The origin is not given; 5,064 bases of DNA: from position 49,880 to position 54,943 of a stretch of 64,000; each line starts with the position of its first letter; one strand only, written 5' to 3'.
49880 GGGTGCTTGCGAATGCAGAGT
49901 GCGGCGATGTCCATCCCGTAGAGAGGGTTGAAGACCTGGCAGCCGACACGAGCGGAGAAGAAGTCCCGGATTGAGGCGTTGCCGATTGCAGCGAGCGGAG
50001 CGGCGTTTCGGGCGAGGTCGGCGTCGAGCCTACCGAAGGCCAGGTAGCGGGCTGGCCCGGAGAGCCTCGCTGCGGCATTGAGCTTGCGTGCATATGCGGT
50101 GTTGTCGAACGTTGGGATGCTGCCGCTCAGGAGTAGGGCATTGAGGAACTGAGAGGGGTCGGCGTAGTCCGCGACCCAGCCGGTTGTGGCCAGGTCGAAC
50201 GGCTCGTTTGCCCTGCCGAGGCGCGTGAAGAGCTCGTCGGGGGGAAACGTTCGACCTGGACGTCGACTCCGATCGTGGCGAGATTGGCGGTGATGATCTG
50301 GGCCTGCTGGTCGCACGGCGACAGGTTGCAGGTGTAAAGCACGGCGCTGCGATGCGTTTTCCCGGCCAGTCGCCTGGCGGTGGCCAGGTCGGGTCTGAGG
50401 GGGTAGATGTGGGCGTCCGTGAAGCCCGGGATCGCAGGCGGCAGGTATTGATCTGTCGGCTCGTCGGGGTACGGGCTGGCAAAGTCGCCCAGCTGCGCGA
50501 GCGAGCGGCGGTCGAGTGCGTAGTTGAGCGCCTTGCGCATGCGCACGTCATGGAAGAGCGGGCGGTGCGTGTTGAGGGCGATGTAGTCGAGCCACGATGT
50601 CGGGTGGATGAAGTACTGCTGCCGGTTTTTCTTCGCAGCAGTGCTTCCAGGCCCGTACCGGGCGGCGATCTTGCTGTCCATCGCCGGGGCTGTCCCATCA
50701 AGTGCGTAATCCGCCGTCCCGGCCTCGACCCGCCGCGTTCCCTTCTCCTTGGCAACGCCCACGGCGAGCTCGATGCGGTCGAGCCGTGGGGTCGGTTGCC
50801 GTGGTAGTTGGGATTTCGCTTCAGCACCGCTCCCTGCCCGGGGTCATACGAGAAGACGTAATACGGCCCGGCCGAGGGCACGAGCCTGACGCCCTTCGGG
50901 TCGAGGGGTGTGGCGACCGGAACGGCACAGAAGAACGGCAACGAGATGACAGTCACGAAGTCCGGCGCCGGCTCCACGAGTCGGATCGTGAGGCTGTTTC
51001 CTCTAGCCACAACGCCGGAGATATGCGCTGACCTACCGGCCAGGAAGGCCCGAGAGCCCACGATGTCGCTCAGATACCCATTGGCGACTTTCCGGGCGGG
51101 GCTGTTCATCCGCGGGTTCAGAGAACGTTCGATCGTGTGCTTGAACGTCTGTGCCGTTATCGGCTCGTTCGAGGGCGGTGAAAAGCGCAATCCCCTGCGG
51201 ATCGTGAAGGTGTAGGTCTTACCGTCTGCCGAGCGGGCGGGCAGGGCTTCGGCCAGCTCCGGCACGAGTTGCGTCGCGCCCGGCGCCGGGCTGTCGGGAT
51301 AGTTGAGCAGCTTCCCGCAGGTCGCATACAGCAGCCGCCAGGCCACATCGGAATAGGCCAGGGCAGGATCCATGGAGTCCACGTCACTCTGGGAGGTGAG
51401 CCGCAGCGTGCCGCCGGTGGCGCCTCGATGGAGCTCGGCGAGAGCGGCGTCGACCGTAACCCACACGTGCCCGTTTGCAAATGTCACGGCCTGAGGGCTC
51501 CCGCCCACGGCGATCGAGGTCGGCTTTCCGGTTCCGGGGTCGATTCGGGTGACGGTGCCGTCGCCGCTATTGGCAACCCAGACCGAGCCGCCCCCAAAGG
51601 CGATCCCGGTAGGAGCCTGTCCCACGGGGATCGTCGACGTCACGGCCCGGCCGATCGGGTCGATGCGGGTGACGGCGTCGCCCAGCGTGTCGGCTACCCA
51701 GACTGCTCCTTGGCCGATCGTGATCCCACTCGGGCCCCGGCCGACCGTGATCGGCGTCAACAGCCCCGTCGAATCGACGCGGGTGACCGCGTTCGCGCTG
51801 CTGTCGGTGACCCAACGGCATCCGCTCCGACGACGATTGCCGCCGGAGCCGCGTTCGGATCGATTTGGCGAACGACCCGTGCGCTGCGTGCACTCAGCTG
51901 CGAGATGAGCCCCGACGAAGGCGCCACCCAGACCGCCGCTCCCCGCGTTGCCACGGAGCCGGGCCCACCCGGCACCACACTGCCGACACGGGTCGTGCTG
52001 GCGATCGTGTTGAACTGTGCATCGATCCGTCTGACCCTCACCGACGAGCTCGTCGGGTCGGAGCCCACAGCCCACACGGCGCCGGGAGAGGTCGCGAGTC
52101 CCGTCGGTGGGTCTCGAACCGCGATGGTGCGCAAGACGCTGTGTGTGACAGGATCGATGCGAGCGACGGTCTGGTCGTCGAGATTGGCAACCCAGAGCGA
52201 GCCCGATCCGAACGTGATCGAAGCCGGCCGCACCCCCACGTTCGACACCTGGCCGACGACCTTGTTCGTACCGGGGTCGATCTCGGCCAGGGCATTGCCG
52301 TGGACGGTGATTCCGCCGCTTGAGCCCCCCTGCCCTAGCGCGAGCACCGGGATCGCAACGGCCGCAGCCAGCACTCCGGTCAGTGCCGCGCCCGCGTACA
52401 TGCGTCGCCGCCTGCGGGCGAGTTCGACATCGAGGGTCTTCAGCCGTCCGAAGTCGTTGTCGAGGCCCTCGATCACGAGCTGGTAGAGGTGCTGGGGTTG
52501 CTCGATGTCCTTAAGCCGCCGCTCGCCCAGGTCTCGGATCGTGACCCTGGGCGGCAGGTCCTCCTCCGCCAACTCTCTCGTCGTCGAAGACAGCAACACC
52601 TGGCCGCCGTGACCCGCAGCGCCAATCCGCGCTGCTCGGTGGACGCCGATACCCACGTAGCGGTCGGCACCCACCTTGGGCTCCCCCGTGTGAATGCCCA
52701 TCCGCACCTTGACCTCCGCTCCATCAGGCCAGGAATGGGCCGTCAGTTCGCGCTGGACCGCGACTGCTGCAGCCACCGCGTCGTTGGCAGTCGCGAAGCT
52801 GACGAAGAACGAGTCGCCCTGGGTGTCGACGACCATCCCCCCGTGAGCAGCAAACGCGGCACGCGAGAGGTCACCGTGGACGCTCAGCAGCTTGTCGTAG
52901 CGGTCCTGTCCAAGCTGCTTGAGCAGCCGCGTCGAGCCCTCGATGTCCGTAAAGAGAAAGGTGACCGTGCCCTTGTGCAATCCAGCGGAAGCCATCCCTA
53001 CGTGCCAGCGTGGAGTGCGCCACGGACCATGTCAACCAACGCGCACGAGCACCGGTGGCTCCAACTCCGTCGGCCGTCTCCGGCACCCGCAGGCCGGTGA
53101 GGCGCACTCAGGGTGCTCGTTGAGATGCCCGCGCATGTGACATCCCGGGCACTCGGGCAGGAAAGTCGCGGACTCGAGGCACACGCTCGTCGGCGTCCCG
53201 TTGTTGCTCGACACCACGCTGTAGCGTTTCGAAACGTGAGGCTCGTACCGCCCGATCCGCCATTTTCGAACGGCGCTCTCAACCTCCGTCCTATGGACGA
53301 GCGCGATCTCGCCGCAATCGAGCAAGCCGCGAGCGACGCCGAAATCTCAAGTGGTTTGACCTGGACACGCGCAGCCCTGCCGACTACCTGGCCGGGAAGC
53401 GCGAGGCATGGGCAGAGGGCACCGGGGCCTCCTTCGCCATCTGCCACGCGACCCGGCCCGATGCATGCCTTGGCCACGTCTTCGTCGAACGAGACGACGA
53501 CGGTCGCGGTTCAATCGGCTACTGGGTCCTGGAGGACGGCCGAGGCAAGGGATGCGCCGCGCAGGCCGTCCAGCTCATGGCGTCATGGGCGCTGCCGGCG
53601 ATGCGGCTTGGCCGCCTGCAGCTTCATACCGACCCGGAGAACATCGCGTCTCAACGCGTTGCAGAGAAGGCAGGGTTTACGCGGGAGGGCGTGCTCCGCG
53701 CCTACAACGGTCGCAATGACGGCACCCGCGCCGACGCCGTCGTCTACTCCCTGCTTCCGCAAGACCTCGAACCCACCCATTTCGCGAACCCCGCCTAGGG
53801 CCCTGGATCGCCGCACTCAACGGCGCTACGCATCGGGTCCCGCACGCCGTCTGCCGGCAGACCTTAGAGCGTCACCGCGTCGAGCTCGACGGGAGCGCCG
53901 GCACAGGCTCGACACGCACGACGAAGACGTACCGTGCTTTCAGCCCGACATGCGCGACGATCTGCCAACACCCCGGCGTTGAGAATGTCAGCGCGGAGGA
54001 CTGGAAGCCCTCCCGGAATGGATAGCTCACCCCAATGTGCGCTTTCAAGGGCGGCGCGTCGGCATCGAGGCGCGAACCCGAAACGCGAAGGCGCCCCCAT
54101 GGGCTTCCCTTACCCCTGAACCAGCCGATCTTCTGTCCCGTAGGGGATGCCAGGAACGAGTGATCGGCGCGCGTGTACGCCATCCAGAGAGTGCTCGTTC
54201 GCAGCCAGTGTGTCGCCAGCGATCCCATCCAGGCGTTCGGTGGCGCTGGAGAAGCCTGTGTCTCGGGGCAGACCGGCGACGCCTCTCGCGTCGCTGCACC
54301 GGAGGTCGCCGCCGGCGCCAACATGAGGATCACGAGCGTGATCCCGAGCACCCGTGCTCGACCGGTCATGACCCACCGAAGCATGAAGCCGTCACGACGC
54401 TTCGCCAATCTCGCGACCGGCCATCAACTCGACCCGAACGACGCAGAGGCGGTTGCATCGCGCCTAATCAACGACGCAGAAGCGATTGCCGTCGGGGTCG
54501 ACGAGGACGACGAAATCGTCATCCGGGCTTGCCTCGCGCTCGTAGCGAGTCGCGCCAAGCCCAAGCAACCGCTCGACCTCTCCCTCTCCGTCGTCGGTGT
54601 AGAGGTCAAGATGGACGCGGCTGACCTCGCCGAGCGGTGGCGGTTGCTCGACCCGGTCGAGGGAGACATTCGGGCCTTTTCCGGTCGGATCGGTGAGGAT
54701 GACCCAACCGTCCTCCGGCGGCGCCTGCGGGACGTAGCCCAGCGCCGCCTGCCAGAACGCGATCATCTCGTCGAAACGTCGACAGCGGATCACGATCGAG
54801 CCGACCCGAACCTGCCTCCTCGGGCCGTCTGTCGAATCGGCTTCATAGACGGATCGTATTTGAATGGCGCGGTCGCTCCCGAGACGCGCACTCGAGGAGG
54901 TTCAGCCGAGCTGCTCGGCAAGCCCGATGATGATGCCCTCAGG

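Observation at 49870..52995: Inverted-topology receptor: cytoplasmic class III nucleotidyl cyclase, one TM, extracytoplasmic 7-bladed YVTN beta-propeller and a family-5 (Opp/Dpp-type) solute-binding domain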

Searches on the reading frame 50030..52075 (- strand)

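Call 3: search_protein_families(library=pfam, proteins=[window:50030-52075:-], max_evalue=0.01)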
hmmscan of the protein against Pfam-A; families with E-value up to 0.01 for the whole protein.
window:50030-52075:- (681 aa): 5 families
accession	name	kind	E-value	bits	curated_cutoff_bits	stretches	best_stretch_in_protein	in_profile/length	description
PF00496.27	SBP_bac_5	-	7.1e-23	81.7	32.4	1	270-430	2-147/368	Bacterial extracellular solute-binding proteins, family 5 Middle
PF24684.1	Vgb_lyase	-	1.9e-09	37.2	50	1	85-207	108-239/290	Virginiamycin B lyase family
PF01436.27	NHL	-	6.2e-05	23.3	20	0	155-176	4-26/28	NHL repeat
PF08450.18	SGL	-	0.00042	20.4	26.3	0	115-162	186-234/246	SMP-30/Gluconolactonase/LRE-like region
PF21959.2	DUF6923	-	0.0012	19.1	27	1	95-213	61-189/234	Repeat of unknown function (DUF6923)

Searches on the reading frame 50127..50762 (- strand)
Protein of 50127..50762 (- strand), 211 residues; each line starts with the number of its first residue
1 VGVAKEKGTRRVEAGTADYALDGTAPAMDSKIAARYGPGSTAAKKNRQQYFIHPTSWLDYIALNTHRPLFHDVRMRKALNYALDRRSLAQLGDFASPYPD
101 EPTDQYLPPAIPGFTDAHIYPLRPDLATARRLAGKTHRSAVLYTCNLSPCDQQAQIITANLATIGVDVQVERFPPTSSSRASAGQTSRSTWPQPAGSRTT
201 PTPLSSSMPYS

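Call 3: search_protein_families(library=pfam, proteins=[window:50127-50762:-], max_evalue=0.01)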
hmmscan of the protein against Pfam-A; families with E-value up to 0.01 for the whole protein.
window:50127-50762:- (211 aa): 1 family
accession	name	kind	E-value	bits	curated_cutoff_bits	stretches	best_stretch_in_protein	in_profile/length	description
PF00496.27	SBP_bac_5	-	1.2e-17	64.5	32.4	1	15-185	169-338/368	Bacterial extracellular solute-binding proteins, family 5 Middle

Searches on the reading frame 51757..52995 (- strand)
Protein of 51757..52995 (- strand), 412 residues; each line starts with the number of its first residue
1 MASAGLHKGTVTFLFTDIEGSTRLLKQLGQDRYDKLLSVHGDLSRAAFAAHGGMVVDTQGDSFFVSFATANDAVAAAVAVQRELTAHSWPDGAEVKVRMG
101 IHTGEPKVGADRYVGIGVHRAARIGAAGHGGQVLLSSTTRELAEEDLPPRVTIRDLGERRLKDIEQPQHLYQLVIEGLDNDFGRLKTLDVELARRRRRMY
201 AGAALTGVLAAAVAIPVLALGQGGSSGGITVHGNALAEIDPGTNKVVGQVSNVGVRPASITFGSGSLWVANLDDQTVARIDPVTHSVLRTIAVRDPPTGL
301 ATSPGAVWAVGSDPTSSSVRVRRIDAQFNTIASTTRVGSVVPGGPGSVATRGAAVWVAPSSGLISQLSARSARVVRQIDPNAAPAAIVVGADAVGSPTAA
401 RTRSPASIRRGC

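Call 3: search_protein_families(library=pfam, proteins=[window:51757-52995:-], max_evalue=0.01)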
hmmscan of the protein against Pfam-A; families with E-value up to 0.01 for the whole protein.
window:51757-52995:- (412 aa): 1 family
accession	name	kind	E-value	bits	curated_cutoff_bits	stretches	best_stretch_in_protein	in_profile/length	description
PF00211.25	Guanylate_cyc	-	3.3e-10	40.3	21.9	1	9-162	7-171/183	Adenylate and Guanylate cyclase catalytic domain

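Call 44: list_cluster_members(proteins=[window:51760-52995:-, P0005, P0037])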
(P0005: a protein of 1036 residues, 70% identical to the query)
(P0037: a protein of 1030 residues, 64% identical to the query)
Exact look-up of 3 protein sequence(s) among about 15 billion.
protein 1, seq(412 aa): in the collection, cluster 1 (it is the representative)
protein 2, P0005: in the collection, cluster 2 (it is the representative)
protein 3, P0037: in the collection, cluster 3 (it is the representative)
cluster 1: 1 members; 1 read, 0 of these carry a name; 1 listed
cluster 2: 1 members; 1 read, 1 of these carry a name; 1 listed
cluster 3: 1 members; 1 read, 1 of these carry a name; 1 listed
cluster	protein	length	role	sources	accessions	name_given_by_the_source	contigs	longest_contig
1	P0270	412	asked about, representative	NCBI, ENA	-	-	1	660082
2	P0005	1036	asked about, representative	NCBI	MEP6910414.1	MAG: ABC transporter substrate-binding protein [Actinomycetota bacterium]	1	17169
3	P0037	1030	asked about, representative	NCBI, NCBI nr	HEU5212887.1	MAG TPA: ABC transporter substrate-binding protein [Gaiellaceae bacterium] | ABC transporter substrate-binding protein [Gaiellaceae bacterium]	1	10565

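Call 66: find_encoding_contigs(protein=P0270, flank=3000, max_places=2)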
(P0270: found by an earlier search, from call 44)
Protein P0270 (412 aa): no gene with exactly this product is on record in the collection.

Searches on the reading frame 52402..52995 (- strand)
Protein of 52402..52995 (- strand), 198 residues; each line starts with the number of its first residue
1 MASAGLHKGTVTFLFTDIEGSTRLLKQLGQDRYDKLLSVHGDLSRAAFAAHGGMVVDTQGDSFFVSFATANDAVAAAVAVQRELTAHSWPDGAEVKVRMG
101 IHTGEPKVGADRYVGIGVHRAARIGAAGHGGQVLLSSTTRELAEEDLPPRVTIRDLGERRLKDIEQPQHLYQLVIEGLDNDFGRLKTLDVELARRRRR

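Call 8: search_solved_structures(query=window:52402-52995:-, max_evalue=0.01, show_alignments=4)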
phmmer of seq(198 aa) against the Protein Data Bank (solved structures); distinct sequences matched with E-value up to 0.01: 11.
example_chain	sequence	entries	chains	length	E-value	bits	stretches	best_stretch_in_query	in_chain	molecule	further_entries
4wp3_A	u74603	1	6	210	7.1e-20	74.9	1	8-143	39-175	Ma1120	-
4wp8_A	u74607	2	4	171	1.1e-19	74.3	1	9-143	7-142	Ma1120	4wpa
4wp9_A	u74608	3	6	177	1.1e-19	74.2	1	9-143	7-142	Ma1120 | Cyclase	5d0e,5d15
5d0g_A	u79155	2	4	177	3.3e-19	72.7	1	9-143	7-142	Cyclase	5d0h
1ybt_A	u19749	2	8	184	1.7e-15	60.6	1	10-164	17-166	hydrolase, alpha/beta hydrolase fold family | lipJ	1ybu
3mr7_A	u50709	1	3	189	1.1e-11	48.2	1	12-176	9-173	Adenylate/guanylate cyclase/hydrolase, alpha/beta fold family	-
1fx2_A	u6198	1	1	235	4.7e-10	42.9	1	95-174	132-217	RECEPTOR-TYPE ADENYLATE CYCLASE GRESAG 4.1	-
1fx4_A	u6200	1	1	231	1.2e-09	41.5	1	95-174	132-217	RECEPTOR-TYPE ADENYLATE CYCLASE GRESAG 4.3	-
3r5g_A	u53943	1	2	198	1.2e-08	38.3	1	10-175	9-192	CyaB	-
2w01_A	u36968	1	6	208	1.6e-06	31.3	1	8-145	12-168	ADENYLATE CYCLASE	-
6fht_A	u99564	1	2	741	5.8e-05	26.2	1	8-145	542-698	Bacteriophytochrome,Adenylate cyclase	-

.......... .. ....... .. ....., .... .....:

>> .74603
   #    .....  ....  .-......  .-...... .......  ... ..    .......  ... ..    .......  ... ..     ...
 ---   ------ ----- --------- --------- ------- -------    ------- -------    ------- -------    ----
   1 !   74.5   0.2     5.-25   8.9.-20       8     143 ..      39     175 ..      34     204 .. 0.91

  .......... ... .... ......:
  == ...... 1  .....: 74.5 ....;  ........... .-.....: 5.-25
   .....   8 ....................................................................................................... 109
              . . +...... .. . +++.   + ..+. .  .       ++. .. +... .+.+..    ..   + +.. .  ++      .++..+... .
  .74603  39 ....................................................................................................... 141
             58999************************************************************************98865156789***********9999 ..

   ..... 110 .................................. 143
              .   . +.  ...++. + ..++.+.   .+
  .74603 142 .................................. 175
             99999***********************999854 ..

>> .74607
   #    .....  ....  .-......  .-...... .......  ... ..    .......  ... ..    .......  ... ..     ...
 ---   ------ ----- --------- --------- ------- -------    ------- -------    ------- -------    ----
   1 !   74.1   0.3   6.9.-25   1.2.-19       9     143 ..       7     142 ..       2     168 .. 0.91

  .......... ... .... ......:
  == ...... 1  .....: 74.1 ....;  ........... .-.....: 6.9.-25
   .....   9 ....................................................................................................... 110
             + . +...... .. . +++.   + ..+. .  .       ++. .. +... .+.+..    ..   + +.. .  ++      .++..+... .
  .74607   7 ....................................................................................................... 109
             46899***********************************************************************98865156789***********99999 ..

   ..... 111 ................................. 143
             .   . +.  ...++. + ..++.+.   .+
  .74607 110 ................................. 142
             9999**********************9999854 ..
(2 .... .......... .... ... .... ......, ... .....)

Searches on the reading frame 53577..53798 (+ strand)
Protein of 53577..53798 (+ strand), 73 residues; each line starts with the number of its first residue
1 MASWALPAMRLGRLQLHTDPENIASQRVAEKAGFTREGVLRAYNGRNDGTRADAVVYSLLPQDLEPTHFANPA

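Call 58: search_protein_families(library=pfam, proteins=[window:53577-53798:+], max_evalue=0.001)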
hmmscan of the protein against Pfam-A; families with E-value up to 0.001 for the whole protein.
window:53577-53798:+ (73 aa): 1 family
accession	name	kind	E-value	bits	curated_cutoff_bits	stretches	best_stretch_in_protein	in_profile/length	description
PF13302.13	Acetyltransf_3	-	9.2e-06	26.8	25.4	1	2-35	105-138/138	Acetyltransferase (GNAT) domain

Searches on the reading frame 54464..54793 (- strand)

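Call 58: search_protein_families(library=pfam, proteins=[window:54464-54793:-], max_evalue=0.001)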
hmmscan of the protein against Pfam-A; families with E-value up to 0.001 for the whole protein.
window:54464-54793:- (109 aa): 1 family
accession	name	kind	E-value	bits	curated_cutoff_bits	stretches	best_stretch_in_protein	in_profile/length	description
PF18029.7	Glyoxalase_6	-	3.4e-24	86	23.6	1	2-108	4-106/106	Glyoxalase-like domain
